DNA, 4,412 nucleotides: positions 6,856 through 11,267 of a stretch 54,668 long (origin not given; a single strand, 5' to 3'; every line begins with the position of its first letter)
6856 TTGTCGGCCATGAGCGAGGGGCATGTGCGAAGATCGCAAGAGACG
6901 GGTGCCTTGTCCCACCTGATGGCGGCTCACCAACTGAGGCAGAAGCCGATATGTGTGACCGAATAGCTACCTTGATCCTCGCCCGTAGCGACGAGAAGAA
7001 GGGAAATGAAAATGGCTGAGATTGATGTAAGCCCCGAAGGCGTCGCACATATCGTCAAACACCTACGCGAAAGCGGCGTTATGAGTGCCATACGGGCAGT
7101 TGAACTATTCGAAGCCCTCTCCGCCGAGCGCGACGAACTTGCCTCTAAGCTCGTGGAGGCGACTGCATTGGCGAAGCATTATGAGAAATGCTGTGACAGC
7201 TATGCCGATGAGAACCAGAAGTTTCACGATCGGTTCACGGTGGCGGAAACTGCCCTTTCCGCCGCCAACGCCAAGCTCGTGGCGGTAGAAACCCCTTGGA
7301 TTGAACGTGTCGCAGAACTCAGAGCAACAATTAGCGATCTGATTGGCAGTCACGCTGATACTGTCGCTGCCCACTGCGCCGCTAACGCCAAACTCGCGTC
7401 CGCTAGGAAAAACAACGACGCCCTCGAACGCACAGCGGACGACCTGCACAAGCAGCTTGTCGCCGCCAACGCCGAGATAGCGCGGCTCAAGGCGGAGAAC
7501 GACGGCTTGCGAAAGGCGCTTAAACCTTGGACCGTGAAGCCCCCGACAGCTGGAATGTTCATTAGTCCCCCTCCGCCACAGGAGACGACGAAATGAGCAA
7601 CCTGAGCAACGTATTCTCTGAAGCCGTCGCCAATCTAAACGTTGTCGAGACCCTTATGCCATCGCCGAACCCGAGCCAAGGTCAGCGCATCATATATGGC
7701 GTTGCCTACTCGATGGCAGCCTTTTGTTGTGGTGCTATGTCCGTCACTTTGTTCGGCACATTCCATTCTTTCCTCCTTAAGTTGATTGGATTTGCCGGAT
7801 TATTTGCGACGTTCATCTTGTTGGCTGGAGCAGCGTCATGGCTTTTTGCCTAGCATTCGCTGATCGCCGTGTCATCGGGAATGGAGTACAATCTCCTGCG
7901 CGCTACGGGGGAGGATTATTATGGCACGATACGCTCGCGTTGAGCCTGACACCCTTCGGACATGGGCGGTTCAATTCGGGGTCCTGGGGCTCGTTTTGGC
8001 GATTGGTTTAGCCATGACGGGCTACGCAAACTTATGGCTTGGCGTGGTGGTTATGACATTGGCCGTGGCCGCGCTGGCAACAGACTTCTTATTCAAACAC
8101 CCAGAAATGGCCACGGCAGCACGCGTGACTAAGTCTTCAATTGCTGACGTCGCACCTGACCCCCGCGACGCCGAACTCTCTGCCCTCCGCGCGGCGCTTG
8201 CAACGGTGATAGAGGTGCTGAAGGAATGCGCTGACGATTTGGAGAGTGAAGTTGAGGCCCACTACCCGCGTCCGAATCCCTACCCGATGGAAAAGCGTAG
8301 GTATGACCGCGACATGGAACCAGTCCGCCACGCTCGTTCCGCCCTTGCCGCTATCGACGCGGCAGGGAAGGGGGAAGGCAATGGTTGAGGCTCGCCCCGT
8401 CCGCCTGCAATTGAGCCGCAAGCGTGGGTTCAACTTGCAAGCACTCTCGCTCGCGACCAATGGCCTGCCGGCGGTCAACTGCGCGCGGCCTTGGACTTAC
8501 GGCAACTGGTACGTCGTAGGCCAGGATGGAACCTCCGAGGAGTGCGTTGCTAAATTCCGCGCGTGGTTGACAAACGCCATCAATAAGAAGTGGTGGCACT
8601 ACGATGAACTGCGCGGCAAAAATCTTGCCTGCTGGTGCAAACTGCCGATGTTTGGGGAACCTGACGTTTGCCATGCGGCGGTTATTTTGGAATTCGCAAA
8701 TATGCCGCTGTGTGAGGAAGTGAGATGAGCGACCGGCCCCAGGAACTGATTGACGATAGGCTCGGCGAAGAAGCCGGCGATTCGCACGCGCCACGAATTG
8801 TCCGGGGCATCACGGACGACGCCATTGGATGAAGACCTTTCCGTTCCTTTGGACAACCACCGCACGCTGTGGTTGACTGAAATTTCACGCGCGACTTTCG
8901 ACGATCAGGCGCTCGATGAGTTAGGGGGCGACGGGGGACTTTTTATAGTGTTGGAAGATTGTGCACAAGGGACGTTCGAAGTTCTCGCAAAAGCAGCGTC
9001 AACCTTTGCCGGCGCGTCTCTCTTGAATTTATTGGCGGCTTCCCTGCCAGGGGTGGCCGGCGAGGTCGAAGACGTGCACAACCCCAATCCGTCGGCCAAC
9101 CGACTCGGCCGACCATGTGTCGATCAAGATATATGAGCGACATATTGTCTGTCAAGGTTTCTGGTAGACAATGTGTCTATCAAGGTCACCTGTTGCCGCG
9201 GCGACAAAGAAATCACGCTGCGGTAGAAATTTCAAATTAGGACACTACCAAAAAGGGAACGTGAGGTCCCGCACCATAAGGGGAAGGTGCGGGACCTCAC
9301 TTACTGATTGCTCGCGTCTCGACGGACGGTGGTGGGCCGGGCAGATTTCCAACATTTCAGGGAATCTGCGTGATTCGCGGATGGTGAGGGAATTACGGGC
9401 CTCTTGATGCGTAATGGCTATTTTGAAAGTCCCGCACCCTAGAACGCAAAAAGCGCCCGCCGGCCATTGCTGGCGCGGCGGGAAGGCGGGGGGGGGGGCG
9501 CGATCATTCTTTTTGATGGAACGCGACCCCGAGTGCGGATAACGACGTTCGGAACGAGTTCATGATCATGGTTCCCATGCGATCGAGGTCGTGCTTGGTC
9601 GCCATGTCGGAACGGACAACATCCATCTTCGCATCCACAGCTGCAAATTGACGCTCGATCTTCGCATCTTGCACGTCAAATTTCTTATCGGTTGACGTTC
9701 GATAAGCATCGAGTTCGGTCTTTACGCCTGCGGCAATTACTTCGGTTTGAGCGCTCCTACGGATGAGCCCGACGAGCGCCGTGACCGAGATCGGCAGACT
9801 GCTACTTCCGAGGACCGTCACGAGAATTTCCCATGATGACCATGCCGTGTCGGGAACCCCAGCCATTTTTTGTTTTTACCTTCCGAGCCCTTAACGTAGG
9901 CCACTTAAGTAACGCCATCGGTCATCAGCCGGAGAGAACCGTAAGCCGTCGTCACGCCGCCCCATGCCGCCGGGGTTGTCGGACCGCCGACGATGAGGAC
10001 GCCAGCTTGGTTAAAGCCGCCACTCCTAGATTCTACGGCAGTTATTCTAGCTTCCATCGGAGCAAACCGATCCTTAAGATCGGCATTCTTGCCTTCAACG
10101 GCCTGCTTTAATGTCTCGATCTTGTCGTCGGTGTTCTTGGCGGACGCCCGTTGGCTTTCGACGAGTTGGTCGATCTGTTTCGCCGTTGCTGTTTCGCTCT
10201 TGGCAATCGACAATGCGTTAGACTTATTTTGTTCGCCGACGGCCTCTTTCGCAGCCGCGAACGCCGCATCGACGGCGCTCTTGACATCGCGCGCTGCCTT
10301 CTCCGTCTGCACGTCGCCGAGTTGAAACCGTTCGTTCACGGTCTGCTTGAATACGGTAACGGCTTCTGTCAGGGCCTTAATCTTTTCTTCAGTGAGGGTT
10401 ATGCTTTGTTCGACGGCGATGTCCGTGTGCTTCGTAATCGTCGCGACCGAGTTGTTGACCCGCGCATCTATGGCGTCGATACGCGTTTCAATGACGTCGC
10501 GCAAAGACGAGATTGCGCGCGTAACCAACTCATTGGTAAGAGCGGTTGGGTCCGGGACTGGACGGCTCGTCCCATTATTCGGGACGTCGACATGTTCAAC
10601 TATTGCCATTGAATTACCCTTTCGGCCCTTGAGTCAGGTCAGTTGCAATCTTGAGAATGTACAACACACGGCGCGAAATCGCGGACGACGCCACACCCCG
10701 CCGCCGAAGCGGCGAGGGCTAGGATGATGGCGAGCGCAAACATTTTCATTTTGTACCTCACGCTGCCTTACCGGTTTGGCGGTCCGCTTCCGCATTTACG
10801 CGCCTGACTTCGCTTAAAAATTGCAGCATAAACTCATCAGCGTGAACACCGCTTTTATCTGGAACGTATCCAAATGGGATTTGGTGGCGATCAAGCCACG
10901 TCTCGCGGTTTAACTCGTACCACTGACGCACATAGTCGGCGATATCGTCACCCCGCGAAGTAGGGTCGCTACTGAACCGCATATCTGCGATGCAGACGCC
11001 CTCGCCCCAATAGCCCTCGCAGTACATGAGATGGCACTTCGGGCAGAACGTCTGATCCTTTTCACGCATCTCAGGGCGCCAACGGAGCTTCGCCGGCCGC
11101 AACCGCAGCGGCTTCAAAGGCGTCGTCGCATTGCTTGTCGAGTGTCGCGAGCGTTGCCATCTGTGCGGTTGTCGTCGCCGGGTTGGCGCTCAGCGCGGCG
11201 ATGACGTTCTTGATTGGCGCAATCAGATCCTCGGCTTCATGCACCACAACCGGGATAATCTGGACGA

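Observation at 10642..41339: About ten ORFs carry Sec or lipoprotein signal peptides (nine late, one early), including Cys-rich fibre-like proteins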

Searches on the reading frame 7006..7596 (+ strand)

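Call 69: search_protein_families(library=pfam, proteins=[window:7006-7596:+], max_evalue=0.01)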
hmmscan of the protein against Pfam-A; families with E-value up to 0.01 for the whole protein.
window:7006-7596:+ (196 aa): 6 families
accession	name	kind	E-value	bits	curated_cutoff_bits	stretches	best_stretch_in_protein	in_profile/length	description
PF06810.17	Phage_scaffold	-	0.0016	18.9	35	0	125-175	24-75/170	Phage capsid assembly scaffolding protein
PF22216.1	Sas-6_C_CC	-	0.0025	18.4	27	1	127-172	9-54/57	Spindle assembly abnormal protein 6 homolog, C-terminal coiled coil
PF14197.11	Cep57_CLD_2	-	0.003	18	27.1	0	126-173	15-62/67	Centrosome localisation domain of PPC89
PF05557.18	MAD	-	0.0036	16.2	30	1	36-176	135-265/661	Mitotic checkpoint protein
PF11932.13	DUF3450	-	0.0042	16.9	32.6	0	80-172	10-102/241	Protein of unknown function (DUF3450)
PF13118.11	DUF3972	-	0.0056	17.5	26.2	0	118-172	48-101/125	Protein of unknown function (DUF3972)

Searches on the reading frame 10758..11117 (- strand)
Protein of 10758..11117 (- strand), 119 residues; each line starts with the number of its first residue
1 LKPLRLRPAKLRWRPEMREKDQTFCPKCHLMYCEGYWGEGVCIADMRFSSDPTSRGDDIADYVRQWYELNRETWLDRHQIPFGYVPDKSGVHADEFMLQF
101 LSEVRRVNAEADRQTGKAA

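Call 9: search_protein_families(library=phrogs, proteins=[window:10758-11117:-], max_evalue=0.01)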
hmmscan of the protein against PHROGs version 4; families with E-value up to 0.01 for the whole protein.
window:10758-11117:- (119 aa): 0 families

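Call 10: search_protein_families(library=pfam, proteins=[window:10758-11117:-], max_evalue=0.01)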
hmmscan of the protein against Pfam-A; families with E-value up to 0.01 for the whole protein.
window:10758-11117:- (119 aa): 0 families
